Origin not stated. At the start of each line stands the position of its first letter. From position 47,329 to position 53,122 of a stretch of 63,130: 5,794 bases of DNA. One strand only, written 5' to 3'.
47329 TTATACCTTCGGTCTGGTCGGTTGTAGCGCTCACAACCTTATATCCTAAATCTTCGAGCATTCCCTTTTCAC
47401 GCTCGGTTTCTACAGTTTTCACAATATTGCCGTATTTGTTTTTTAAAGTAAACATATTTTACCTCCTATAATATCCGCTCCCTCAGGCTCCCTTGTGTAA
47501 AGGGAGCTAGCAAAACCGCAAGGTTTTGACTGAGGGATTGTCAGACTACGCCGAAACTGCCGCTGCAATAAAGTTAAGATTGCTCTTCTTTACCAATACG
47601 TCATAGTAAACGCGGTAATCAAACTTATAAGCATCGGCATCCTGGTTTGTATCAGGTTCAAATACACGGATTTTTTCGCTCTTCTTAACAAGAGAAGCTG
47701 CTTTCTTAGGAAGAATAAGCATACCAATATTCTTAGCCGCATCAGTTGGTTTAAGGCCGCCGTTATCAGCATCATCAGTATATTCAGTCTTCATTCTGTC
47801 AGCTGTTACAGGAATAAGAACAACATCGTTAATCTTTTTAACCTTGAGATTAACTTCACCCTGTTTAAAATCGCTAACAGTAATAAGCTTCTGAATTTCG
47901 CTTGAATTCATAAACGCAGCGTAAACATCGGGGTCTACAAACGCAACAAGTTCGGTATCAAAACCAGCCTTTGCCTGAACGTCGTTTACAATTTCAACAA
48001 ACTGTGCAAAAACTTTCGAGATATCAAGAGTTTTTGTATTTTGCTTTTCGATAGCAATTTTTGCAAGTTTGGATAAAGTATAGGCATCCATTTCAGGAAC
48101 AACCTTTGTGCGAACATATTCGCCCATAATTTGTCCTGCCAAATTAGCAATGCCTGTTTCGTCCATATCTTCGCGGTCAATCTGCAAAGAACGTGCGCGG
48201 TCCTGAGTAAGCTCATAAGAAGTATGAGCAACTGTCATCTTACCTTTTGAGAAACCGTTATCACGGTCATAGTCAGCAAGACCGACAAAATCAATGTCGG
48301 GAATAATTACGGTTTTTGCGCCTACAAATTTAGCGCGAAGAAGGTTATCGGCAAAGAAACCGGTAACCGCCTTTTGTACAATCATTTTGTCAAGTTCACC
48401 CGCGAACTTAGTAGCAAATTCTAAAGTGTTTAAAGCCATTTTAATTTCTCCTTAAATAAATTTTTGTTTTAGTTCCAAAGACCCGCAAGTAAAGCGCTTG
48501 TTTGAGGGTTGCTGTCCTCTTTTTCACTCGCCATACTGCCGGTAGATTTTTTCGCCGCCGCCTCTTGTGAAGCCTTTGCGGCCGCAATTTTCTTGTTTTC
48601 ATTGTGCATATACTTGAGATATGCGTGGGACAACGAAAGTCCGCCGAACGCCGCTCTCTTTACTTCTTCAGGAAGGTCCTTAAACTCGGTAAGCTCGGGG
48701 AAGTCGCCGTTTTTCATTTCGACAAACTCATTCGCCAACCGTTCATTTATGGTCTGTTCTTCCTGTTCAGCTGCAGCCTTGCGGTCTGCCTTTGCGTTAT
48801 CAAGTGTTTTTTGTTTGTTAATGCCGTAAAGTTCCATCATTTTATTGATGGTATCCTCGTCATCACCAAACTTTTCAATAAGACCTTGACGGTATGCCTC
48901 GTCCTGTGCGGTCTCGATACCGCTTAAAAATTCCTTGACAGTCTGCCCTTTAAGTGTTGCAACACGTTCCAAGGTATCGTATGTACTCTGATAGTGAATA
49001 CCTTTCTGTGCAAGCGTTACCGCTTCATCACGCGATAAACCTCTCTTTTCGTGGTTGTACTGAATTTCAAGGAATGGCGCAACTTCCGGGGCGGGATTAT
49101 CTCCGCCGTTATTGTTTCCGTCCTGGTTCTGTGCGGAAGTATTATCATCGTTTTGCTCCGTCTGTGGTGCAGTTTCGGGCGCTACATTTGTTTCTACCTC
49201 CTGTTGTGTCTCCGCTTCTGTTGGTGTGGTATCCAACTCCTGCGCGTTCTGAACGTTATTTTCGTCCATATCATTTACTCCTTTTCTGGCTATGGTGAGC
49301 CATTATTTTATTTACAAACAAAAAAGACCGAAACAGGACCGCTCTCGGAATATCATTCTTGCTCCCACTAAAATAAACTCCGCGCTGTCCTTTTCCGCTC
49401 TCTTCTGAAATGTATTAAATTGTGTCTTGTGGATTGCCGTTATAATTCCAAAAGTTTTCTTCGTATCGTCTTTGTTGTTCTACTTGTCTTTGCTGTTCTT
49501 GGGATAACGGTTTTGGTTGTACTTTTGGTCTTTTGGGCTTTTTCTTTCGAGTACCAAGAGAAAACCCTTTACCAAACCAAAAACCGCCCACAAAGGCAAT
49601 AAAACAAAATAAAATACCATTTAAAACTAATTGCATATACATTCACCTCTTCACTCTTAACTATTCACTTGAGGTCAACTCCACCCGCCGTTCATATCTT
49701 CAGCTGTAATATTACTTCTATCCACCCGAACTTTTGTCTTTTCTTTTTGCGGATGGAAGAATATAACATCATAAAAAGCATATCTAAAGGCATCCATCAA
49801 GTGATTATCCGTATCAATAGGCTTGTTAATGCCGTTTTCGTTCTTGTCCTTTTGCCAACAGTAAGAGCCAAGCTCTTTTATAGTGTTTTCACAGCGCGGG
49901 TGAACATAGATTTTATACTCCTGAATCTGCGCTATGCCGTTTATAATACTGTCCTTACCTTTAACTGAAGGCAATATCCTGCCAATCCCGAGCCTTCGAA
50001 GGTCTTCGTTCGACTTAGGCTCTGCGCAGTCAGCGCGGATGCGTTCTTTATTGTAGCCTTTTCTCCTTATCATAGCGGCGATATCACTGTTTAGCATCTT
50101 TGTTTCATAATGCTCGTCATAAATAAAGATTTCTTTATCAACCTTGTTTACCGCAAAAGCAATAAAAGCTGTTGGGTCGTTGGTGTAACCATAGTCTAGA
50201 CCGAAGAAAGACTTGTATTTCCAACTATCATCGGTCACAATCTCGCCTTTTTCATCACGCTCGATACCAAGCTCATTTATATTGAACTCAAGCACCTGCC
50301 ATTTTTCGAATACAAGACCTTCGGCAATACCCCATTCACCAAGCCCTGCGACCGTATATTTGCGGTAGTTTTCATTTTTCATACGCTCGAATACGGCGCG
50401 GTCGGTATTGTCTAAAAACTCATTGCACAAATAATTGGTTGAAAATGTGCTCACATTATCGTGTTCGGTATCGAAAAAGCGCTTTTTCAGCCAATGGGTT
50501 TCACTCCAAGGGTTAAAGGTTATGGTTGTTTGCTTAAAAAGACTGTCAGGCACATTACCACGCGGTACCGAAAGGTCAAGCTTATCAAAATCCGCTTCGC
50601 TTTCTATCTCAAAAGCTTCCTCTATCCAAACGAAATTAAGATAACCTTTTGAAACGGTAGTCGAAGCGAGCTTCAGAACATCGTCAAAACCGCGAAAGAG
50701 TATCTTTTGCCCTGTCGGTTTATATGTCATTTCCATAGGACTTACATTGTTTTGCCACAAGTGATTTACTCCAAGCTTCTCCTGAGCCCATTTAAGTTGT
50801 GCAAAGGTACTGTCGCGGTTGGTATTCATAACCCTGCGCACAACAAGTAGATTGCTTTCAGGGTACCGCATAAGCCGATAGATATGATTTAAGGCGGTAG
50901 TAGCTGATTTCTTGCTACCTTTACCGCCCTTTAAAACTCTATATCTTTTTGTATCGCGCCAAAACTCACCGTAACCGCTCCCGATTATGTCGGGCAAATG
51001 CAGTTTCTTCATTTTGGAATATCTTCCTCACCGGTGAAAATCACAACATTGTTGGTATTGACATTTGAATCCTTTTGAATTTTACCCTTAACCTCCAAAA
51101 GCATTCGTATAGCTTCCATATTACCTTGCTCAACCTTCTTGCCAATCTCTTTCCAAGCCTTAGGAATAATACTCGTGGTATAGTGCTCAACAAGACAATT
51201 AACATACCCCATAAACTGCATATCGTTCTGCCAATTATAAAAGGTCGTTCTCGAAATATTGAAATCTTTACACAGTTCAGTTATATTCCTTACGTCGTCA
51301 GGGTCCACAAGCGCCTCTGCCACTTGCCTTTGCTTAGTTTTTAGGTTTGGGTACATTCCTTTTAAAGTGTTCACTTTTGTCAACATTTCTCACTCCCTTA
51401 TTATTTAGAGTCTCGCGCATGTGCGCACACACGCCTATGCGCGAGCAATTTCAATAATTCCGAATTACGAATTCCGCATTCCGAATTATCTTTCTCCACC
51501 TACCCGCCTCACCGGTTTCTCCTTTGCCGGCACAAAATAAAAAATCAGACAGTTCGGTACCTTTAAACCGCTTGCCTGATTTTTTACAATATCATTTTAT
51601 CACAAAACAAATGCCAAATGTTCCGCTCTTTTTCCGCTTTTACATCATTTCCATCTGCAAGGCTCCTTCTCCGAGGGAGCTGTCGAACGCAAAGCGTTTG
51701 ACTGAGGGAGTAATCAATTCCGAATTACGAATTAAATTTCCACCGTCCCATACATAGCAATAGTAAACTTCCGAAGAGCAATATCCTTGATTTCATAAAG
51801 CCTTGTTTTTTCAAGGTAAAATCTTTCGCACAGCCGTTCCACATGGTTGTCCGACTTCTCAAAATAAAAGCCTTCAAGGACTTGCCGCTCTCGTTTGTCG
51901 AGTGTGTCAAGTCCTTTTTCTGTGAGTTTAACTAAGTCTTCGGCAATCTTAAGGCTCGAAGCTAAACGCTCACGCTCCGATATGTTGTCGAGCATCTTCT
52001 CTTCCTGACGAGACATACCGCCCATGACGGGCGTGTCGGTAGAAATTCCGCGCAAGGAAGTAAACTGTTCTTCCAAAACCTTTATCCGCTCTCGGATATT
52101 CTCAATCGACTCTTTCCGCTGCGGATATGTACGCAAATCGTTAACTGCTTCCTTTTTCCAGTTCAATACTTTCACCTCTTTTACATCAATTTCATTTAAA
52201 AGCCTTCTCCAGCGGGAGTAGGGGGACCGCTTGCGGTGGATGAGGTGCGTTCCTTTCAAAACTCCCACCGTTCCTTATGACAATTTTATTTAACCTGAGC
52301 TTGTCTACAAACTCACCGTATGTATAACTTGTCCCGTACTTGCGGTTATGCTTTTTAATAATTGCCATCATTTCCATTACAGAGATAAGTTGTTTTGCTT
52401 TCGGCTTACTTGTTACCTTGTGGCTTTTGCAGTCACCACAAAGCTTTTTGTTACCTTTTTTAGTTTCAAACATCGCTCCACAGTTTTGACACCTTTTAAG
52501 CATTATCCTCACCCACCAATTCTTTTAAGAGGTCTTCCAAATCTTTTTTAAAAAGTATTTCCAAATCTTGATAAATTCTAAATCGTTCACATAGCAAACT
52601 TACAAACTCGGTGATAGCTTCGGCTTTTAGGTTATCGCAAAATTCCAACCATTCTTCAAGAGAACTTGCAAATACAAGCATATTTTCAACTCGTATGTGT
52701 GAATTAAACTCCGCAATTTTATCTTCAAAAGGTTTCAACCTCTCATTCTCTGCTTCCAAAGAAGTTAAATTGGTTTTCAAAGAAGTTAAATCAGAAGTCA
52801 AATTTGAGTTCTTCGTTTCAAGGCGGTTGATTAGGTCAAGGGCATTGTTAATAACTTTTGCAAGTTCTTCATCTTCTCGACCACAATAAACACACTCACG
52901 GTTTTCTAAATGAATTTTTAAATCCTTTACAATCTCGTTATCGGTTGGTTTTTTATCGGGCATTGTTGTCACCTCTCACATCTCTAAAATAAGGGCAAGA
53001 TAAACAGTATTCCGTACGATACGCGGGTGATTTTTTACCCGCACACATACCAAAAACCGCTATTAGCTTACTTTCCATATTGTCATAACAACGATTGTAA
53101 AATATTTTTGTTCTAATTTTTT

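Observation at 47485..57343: Family of about 55-nt two-hairpin intergenic elements with compensatory changes, structured on the strand antisense to the genes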

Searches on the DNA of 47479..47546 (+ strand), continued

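Call 28: search_with_rna_model(model_id=R1, sources=[L101, L102, L103, L104, L105, L106, L107, L108, L109, L110, L111, L112, L113, L114, L115, L116, L117, L118, L119, L120], max_evalue=0.001)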
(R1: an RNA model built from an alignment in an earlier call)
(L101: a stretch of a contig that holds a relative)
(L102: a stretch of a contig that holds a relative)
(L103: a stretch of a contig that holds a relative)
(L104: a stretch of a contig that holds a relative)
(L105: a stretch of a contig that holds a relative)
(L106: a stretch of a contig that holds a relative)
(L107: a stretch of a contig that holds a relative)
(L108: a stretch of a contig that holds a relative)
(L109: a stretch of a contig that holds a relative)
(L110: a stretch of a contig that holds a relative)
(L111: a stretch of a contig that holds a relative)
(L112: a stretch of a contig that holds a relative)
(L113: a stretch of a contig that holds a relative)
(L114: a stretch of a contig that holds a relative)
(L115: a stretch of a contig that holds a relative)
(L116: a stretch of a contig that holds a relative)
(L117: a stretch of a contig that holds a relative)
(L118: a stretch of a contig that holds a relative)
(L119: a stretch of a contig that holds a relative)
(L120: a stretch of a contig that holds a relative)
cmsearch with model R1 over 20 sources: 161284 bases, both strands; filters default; matches with E-value up to 0.001: 47.
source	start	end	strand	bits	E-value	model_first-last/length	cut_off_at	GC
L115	7369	7427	-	70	2.5e-20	1-59/59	no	0.59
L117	2820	2876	+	69.9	2.7e-20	1-59/59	no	0.61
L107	2580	2638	+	69.4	3.9e-20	1-59/59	no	0.61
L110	2156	2214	-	69.4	3.9e-20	1-59/59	no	0.61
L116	1667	1725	+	69.4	3.9e-20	1-59/59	no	0.61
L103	141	202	-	69.1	4.8e-20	1-59/59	no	0.5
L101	1678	1736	+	68.5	7.5e-20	1-59/59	no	0.59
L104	3439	3496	+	68.3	8.2e-20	1-59/59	no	0.67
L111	6667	6724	+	68.3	8.2e-20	1-59/59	no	0.67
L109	2887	2945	-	68.2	8.9e-20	1-59/59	no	0.64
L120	6021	6079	+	65.3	7.9e-19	1-59/59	no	0.58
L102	962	1022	+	64.1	1.9e-18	1-59/59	no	0.66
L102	1124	1184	+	64.1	1.9e-18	1-59/59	no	0.66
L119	2770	2827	-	62.9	4.4e-18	1-59/59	no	0.64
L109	254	314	-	62.6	5.5e-18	1-59/59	no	0.61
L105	1408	1470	-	61.3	1.5e-17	1-59/59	no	0.7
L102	1259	1318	-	60.9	2e-17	1-59/59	no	0.63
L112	11917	11977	+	60.5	2.6e-17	1-59/59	no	0.69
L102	40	99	-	60.3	3.2e-17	1-59/59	no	0.63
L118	13382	13441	+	59.2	7e-17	1-59/59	no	0.63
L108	11934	12001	+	59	8.1e-17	1-59/59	no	0.51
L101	4097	4155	+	58.4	1.3e-16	1-59/59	no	0.61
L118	9975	10034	+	58.2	1.4e-16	1-59/59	no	0.65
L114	503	561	+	56.9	3.8e-16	1-59/59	no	0.49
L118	10075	10132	+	55.4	1.1e-15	1-59/59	no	0.64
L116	5058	5116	+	52.5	9.9e-15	1-59/59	no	0.64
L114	425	481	-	49.6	8.3e-14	1-59/59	no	0.63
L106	3379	3452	-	47.7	3.3e-13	1-59/59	no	0.61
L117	85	148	+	46.4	8.9e-13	1-59/59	no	0.73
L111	5905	5964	+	44.2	4.3e-12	1-59/59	no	0.6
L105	1471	1527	-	43.1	1e-11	1-59/59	no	0.65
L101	5829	5917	+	41.1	4.4e-11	1-59/59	no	0.62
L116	4140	4198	+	39.6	1.3e-10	1-59/59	no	0.69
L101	6734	6789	+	39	2e-10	1-59/59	no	0.73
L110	4948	5006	-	37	8.6e-10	1-59/59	no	0.66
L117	8629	8740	+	35.1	3.6e-09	1-59/59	no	0.69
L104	2677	2736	+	35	3.9e-09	1-59/59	no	0.63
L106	3550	3613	-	34.9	4.3e-09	1-59/59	no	0.69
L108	13814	13848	+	33.9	8.6e-09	1-34/59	3'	0.54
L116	4090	4139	+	31.1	7.1e-08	1-59/59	no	0.6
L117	8332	8419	+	30.3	1.3e-07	1-59/59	no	0.65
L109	5550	5604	-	30.1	1.4e-07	1-59/59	no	0.67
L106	3418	3529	+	24.6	8.2e-06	1-59/59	no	0.65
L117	2827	2845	-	20.4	0.00018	8-27/59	no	0.63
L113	118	190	+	19.5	0.00037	1-59/59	no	0.44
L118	9982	10001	-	18.9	0.00057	8-27/59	no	0.7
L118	13389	13408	-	18.9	0.00057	8-27/59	no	0.7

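Call 57: search_with_rna_model(model_id=R1, sources=[L241, L242, L243, L244, L245, L246, L247], max_evalue=1, filters=off, show_alignments=8)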
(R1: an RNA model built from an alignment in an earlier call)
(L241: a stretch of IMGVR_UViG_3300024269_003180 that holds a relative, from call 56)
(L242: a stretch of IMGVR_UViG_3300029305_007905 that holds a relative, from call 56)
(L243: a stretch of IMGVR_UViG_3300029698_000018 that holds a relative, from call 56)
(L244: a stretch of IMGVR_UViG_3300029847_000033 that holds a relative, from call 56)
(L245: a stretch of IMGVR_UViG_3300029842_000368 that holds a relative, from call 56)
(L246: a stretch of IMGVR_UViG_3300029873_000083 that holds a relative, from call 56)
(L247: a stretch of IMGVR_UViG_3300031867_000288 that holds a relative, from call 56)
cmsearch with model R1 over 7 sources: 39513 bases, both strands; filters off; matches with E-value up to 1: 2.
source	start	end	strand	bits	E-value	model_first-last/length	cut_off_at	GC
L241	2537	2590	-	8.3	0.33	1-59/59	no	0.48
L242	828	842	+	8.3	0.35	11-24/59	no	0.53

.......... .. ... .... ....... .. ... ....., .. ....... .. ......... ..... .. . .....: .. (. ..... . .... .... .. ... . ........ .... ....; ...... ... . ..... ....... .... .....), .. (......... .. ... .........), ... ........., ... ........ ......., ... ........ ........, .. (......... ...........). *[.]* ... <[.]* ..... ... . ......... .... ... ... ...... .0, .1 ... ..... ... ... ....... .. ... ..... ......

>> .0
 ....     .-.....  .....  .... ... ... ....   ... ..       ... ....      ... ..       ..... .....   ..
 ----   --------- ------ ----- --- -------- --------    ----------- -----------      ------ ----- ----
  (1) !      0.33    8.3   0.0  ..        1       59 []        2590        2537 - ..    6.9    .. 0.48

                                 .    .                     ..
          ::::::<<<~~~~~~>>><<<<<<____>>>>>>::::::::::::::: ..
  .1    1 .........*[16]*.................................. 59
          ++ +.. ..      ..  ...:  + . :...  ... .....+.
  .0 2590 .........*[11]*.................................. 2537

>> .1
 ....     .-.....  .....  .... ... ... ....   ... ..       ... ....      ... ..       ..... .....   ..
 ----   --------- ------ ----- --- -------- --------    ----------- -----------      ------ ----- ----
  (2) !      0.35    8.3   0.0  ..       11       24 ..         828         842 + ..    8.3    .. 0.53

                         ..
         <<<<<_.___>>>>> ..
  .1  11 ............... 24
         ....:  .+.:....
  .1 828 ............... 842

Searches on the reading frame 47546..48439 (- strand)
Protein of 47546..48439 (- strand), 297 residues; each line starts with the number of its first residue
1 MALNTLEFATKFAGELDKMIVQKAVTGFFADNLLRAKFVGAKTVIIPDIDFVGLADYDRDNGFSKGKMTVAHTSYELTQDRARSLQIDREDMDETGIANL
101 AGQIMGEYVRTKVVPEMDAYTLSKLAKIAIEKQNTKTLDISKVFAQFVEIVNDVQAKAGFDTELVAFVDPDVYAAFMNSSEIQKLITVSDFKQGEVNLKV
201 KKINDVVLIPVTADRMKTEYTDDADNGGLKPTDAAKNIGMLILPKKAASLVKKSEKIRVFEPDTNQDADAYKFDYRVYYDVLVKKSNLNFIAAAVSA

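Call 10: search_protein_families(library=phrogs, proteins=[window:47546-48439:-], max_evalue=0.001)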
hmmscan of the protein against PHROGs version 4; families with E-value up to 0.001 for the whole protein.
window:47546-48439:- (297 aa): 1 family
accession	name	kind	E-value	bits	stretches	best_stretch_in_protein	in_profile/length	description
phrog_422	-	head and packaging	1.6e-74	252.1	1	3-296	2-293/297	major head protein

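Call 56: find_related_loci(query=window:47546-48439:-, collection=viral_contigs, flank=2500)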
Query window:47546-48439:- (297 aa) in viral_contigs; peptide patterns used: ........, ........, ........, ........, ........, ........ (x = any residue, [..] = any of these).
11 stretches matched a pattern; 7 encode a relative of the query (tblastn E <= 1e-3); 7 distinct loci.
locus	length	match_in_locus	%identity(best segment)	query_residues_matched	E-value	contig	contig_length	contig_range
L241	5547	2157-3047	63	1-296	9e-126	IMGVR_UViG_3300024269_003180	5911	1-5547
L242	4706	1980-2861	63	1-296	4e-125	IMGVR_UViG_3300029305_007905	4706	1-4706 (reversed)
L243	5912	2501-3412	60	1-295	5e-120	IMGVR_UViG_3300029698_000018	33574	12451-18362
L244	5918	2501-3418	59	1-297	4e-117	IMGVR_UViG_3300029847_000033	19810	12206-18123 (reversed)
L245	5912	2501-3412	59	1-295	6e-114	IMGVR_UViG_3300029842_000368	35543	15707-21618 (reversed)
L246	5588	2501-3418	58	1-297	1e-110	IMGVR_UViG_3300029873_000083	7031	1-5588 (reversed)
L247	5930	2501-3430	57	1-291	8e-109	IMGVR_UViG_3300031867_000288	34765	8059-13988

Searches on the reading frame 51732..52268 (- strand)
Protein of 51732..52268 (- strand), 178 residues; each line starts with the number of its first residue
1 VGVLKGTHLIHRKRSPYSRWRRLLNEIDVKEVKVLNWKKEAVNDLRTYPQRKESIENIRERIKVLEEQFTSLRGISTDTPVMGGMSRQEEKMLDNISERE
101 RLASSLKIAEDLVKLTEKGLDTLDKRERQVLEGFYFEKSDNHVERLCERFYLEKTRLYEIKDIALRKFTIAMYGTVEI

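Call 10: search_protein_families(library=phrogs, proteins=[window:51732-52268:-], max_evalue=0.001)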
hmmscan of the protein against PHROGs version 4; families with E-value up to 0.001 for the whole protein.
window:51732-52268:- (178 aa): 4 families
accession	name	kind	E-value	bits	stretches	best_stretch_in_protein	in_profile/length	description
phrog_36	-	transcription regulation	1.5e-12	48.6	1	41-174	56-189/220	transcriptional regulator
phrog_248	-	transcription regulation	7.6e-09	36.9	1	24-172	13-137/161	transcriptional activator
phrog_8834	-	unknown function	2.5e-07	31.7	1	82-174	9-100/108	-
phrog_351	-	transcription regulation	0.00011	21.9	1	30-173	580-727/928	RNA polymerase sigma factor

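Call 11: search_protein_families(library=pfam, proteins=[window:51732-52268:-], max_evalue=0.01)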
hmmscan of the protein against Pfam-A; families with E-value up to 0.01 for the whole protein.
window:51732-52268:- (178 aa): 0 families

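Call 83: search_protein_families(library=ncbifam, proteins=[window:51732-52268:-], max_evalue=0.01)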
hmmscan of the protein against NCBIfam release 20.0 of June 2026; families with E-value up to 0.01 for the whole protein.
window:51732-52268:- (178 aa): 6 families
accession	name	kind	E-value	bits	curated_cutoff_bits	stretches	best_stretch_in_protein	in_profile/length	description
TIGR01637.1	phage_arpU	subfamily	4.2e-06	27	43.1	1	90-172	44-130/136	ArpU family phage packaging/lysis transcriptional regulator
TIGR01636.1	phage_rinA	subfamily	0.00055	20.1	31.9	1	44-162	12-122/134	phage transcriptional regulator, RinA family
TIGR02392.1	rpoH_proteo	equivalog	0.002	17.8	323.1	1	90-172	186-268/270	RNA polymerase sigma factor RpoH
NF005693.0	PRK07500.1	equivalog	0.0035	16.5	315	1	88-173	190-278/289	RNA polymerase factor sigma-32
NF006900.1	PRK09390.1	equivalog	0.0053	16.3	255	0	88-139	108-159/203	response regulator FixJ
NF041931.2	MzaA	equivalog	0.0074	15.1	800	1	40-167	566-700/726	MZA anti-phage system associated sigma-70 family RNA polymerase sigma factor MzaA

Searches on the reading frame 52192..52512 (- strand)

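Call 10: search_protein_families(library=phrogs, proteins=[window:52192-52512:-], max_evalue=0.001)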
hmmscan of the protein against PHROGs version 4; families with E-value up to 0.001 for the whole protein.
window:52192-52512:- (106 aa): 1 family
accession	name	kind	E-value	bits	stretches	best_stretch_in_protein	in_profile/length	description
phrog_1271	-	DNA, RNA and nucleotide metabolism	0.0006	20.3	1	6-38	178-207/361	HNH endonuclease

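Call 11: search_protein_families(library=pfam, proteins=[window:52192-52512:-], max_evalue=0.01)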
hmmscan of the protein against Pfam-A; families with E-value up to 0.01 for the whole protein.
window:52192-52512:- (106 aa): 4 families
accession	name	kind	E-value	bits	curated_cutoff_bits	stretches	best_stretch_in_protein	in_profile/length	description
PF24406.1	nSTAND_NTPase4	-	0.0011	19.4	27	1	43-85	3-45/58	Novel STAND NTPase 4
PF01155.25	HypA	-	0.0059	17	28.9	1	7-35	72-99/112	Hydrogenase/urease nickel incorporation, metallochaperone, hypA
PF21039.3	CEP104_ZnF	-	0.0075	16.9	27.4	1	4-55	27-79/112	Centrosomal protein CEP104, ZnF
PF23458.2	DUF7130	-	0.0086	16.4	35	0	5-32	53-80/89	Domain of unknown function (DUF7130)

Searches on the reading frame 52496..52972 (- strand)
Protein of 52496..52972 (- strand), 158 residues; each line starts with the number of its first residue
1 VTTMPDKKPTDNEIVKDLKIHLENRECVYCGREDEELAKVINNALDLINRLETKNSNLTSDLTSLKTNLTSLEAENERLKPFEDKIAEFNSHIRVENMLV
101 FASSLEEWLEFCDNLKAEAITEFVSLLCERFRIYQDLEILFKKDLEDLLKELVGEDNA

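Call 10: search_protein_families(library=phrogs, proteins=[window:52496-52972:-], max_evalue=0.001)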
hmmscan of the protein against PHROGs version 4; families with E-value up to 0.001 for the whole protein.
window:52496-52972:- (158 aa): 0 families

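Call 11: search_protein_families(library=pfam, proteins=[window:52496-52972:-], max_evalue=0.01)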
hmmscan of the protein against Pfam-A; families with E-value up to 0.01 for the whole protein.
window:52496-52972:- (158 aa): 4 families
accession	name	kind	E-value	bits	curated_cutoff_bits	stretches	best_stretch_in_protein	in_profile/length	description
PF03148.19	Tektin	-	3.1e-05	23.3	34.3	1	26-122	124-216/383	Tektin family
PF06005.17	ZapB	-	0.00023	22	31.5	1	36-80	8-52/71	Cell division protein ZapB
PF04136.21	COG3_N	-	0.0045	17.4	27.9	0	35-88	14-67/147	Conserved oligomeric Golgi complex subunit 3, N-terminal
PF01763.21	Herpes_UL6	-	0.0051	15.8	27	1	37-87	369-420/562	Herpesvirus UL6 like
